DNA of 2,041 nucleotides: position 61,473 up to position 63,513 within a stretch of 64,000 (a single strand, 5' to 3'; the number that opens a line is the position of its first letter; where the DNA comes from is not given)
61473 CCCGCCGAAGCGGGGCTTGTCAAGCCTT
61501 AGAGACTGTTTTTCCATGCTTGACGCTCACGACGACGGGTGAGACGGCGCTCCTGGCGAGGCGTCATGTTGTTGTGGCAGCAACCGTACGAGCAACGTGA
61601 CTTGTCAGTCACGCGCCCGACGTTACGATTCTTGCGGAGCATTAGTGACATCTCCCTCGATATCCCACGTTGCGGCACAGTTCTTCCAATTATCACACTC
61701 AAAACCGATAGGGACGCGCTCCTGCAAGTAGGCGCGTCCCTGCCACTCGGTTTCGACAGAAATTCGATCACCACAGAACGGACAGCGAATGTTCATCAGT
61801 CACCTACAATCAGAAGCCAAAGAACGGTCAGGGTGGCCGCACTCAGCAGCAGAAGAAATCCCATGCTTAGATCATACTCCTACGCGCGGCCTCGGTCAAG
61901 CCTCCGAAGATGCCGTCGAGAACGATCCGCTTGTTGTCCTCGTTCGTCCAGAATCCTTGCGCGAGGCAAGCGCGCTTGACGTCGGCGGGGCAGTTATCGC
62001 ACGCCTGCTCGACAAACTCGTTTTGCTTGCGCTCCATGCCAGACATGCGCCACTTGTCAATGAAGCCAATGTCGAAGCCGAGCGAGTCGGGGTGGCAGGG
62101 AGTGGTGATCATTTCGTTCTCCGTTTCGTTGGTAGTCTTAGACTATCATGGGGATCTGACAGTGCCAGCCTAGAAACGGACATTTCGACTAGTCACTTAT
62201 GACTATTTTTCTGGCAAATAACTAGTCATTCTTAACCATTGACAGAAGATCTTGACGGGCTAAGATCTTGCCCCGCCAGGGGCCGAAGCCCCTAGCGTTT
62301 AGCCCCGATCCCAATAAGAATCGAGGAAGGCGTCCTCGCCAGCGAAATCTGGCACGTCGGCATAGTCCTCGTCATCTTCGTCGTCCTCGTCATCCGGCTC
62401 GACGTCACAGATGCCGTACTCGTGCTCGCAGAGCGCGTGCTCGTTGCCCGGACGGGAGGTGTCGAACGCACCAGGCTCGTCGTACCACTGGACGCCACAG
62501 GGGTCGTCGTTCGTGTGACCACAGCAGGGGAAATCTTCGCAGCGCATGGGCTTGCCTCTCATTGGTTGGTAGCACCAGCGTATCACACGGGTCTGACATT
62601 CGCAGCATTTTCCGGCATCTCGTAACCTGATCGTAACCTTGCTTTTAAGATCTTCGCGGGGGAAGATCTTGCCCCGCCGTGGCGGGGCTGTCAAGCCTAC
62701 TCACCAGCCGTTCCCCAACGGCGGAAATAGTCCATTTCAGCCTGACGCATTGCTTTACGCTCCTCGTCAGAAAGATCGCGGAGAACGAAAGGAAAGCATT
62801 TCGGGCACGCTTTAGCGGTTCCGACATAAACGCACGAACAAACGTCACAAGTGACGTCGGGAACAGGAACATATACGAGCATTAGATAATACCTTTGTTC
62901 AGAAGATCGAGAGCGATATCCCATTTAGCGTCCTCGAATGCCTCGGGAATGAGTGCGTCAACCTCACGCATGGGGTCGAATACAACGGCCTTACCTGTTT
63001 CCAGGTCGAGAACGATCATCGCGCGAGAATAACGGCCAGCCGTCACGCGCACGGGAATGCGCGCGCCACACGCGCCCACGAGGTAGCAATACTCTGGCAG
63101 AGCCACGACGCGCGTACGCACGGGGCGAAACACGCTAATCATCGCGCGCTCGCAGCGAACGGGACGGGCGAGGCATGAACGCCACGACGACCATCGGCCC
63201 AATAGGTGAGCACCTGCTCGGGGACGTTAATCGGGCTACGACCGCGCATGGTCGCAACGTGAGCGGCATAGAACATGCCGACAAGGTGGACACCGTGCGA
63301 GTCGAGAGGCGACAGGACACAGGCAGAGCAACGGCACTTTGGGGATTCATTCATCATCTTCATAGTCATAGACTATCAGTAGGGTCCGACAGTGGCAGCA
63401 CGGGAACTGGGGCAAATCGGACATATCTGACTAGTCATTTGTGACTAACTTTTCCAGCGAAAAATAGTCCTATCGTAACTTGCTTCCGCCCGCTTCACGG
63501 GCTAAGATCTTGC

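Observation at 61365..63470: Operator-like palindromes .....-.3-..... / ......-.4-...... in three consecutive repeat units, one overlapping a start codon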

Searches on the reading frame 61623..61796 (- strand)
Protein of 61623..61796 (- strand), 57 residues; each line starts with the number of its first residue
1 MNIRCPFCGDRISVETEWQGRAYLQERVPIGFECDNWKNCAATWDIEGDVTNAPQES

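Call 28: search_protein_families(library=pfam, proteins=[window:61623-61796:-], max_evalue=0.01)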
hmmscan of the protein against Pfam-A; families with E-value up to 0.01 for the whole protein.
window:61623-61796:- (57 aa): 2 families
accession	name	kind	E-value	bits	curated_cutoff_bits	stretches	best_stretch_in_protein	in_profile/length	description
PF04606.18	Ogr_Delta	-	0.0022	18.3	26.3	1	4-47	1-40/47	Ogr/Delta-like zinc finger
PF14354.12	Lar_restr_allev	-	0.005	17.5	28.6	1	5-50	6-37/58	Restriction alleviation protein Lar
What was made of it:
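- The Ogr/Delta-like zinc-finger hit of gene 61623..61796 is below threshold (18.3 against 26.3 bits, call 28).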

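Call 29: search_protein_families(library=phrogs, proteins=[window:61623-61796:-], max_evalue=0.01)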
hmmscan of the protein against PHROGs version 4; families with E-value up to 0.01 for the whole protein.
window:61623-61796:- (57 aa): 0 families

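Call 67: search_solved_structures(query=window:61623-61796:-, max_evalue=1)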
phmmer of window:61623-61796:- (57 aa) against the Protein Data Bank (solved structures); distinct sequences matched with E-value up to 1: 1.
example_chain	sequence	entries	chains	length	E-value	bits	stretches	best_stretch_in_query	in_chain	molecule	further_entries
4qiw_P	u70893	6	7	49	0.67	13.6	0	2-14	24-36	DNA-directed RNA polymerase subunit P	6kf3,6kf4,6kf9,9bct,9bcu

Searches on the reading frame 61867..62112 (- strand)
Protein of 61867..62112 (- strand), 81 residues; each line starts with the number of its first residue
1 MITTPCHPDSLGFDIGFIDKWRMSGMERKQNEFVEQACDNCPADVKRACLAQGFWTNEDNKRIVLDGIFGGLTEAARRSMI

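Call 20: find_related_loci(query=window:61867-62112:-, collection=viral_contigs, flank=10000)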
Query window:61867-62112:- (81 aa) in viral_contigs; peptide patterns used: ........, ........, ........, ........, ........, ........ (x = any residue, [..] = any of these).
17 stretches matched a pattern; 4 encode a relative of the query (tblastn E <= 1e-3); 4 distinct loci.
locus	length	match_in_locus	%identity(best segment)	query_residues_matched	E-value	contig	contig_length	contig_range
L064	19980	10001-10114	49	35-77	6e-7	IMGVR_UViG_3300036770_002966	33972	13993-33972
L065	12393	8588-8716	47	30-80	4e-6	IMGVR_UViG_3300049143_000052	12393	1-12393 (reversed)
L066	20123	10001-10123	47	32-80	7e-6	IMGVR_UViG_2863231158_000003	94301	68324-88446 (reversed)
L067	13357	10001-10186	33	12-81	2e-4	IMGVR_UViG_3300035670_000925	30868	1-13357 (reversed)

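Call 28: search_protein_families(library=pfam, proteins=[window:61867-62112:-], max_evalue=0.01)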
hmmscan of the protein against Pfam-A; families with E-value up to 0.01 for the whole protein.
window:61867-62112:- (81 aa): 1 family
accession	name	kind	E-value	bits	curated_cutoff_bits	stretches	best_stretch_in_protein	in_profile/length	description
PF02467.21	Whib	-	1.7e-05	25.7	23.6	1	28-80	21-65/65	Transcription factor WhiB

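Call 29: search_protein_families(library=phrogs, proteins=[window:61867-62112:-], max_evalue=0.01)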
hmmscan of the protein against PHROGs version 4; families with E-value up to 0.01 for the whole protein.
window:61867-62112:- (81 aa): 3 families
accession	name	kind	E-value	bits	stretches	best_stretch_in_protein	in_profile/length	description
phrog_14304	-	transcription regulation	0.00057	20.8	1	26-79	72-122/187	transcriptional regulator WhiB-like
phrog_472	-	transcription regulation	0.0013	18.7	1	25-80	62-107/523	WhiB transcriptional factor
phrog_14459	-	transcription regulation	0.0036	18.7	1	34-79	43-80/137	transcriptional regulator WhiB-like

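Call 30: find_homologous_proteins(query=window:61867-62112:-)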
Query window:61867-62112:- (81 aa): 7 proteins with E <= 0.001 among 7 candidates.
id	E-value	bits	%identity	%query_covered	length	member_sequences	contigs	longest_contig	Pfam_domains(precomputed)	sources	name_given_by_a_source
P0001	7.2e-43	162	88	100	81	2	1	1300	-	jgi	jgi:hypothetical protein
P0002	7.9e-32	127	73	100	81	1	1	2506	-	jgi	jgi:hypothetical protein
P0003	4.8e-31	124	69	100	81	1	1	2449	-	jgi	jgi:hypothetical protein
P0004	1.8e-29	119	74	100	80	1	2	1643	PF02467.22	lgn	-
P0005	3.6e-19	86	55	99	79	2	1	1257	PF02467.22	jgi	jgi:hypothetical protein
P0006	6.2e-19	86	60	93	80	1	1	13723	PF02467.22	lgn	-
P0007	2.2e-18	84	55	99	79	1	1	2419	PF02467.22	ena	-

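Call 31: find_encoding_contigs(protein=P0001, flank=10000, max_places=3)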
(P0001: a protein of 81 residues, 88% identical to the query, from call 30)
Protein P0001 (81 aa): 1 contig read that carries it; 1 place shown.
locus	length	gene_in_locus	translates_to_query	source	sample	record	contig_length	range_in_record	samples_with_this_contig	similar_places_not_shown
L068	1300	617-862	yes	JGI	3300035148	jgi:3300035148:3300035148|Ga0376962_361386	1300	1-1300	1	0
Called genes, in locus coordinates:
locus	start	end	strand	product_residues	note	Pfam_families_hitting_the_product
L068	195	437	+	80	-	-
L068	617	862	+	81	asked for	-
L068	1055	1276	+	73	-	-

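Call 32: find_encoding_contigs(protein=P0002, flank=10000, max_places=3)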
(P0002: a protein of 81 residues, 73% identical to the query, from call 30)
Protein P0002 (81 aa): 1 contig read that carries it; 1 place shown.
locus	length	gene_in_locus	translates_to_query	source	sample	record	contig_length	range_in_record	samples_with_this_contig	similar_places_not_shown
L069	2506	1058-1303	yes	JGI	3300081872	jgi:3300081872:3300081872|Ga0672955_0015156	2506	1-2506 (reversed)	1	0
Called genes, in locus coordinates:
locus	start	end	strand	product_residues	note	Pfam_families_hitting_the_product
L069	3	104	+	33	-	?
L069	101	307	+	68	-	-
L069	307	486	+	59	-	-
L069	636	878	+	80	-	-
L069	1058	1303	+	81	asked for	-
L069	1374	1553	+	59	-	-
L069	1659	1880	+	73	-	-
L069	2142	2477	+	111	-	PF14076:DUF4258 (faint)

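Call 33: find_encoding_contigs(protein=P0003, flank=10000, max_places=3)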
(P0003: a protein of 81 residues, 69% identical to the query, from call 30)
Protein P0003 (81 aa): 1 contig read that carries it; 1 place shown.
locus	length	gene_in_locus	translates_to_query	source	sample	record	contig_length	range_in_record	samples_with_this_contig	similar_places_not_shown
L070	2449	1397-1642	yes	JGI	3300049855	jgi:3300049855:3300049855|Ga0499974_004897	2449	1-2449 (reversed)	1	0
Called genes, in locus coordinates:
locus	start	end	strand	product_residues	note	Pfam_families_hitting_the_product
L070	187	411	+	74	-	-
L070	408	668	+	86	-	-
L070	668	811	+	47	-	-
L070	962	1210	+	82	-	-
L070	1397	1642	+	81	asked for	-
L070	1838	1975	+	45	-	-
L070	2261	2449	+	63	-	?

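Call 34: find_encoding_contigs(protein=P0004, flank=10000, max_places=3)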
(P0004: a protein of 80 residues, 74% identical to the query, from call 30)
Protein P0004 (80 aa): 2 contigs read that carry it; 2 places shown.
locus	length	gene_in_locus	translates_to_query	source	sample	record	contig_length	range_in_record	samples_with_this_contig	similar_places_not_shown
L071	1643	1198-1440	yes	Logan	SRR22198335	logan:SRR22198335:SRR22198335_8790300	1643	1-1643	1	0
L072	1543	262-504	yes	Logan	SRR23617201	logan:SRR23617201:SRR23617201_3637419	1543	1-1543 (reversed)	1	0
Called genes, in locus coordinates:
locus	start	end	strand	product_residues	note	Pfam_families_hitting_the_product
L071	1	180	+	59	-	?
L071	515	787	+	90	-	-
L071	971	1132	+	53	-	-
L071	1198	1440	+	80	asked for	PF02467:Whib (weak)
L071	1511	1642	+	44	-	?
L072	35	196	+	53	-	-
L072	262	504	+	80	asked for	PF02467:Whib (weak)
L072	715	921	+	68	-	-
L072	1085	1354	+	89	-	-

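Call 35: find_encoding_contigs(protein=P0005, flank=10000, max_places=3)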
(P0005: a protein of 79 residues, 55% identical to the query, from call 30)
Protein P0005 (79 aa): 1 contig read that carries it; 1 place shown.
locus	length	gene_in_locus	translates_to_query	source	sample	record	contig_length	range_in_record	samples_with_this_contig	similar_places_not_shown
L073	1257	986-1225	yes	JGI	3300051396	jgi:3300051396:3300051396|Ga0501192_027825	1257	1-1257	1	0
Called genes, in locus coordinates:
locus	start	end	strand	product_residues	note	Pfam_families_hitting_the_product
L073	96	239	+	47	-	-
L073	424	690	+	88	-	-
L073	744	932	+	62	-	-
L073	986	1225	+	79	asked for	PF02467:Whib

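Call 36: find_encoding_contigs(protein=P0006, flank=10000, max_places=3)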
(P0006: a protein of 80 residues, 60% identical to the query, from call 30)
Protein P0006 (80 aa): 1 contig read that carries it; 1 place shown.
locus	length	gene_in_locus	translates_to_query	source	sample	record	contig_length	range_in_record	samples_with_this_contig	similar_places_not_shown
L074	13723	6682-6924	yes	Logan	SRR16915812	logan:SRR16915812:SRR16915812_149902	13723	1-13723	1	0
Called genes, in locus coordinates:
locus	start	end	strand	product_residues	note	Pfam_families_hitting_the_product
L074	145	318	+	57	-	-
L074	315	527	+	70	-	-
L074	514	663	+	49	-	-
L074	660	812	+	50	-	-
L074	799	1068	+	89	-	-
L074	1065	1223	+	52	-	-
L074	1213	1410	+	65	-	-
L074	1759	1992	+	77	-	-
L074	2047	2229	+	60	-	-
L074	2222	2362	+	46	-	-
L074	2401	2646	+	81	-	-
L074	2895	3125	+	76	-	-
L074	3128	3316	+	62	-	-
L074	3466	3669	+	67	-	-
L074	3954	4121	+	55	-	-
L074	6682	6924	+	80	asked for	PF02467:Whib (weak)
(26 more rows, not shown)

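Call 37: find_encoding_contigs(protein=P0007, flank=10000, max_places=3)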
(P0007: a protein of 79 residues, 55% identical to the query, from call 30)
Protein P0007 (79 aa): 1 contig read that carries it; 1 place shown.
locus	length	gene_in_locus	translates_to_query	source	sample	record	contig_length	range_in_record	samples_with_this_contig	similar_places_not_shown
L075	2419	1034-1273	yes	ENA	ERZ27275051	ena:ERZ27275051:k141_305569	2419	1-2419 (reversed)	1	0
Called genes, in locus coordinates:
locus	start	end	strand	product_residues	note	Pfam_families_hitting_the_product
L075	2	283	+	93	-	?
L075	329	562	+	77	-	-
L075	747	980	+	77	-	-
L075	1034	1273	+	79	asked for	PF02467:Whib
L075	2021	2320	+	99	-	-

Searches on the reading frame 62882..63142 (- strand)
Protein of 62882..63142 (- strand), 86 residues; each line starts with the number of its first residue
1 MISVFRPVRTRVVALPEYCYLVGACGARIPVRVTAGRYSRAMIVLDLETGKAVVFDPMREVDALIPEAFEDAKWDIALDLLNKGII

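Call 28: search_protein_families(library=pfam, proteins=[window:62882-63142:-], max_evalue=0.01)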
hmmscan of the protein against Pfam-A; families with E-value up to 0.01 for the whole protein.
window:62882-63142:- (86 aa): 0 families

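Call 29: search_protein_families(library=phrogs, proteins=[window:62882-63142:-], max_evalue=0.01)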
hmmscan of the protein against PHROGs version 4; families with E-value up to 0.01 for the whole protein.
window:62882-63142:- (86 aa): 0 families

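Call 65: search_solved_structures(query=window:62882-63142:-, max_evalue=1)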
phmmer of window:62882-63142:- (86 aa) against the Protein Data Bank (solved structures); distinct sequences matched with E-value up to 1: 3.
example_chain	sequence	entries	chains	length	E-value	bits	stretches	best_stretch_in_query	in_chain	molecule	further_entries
7v4p_A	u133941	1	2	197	0.025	18.4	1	5-43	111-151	Beta-hydroxylase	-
7v4o_B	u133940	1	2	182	0.083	16.7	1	5-43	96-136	Beta-hydroxylase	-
7v4f_B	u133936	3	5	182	0.084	16.7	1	5-43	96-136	Beta-hydroxylase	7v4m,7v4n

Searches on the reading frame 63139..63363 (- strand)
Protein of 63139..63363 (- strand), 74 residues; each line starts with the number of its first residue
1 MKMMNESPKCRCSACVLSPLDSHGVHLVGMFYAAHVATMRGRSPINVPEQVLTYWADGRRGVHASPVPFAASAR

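Call 28: search_protein_families(library=pfam, proteins=[window:63139-63363:-], max_evalue=0.01)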
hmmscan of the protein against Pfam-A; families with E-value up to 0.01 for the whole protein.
window:63139-63363:- (74 aa): 0 families

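Call 29: search_protein_families(library=phrogs, proteins=[window:63139-63363:-], max_evalue=0.01)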
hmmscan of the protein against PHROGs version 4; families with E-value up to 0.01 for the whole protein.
window:63139-63363:- (74 aa): 0 families

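Call 64: search_solved_structures(query=window:63139-63363:-, max_evalue=1)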
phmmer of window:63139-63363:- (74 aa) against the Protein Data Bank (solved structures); distinct sequences matched with E-value up to 1: 0.
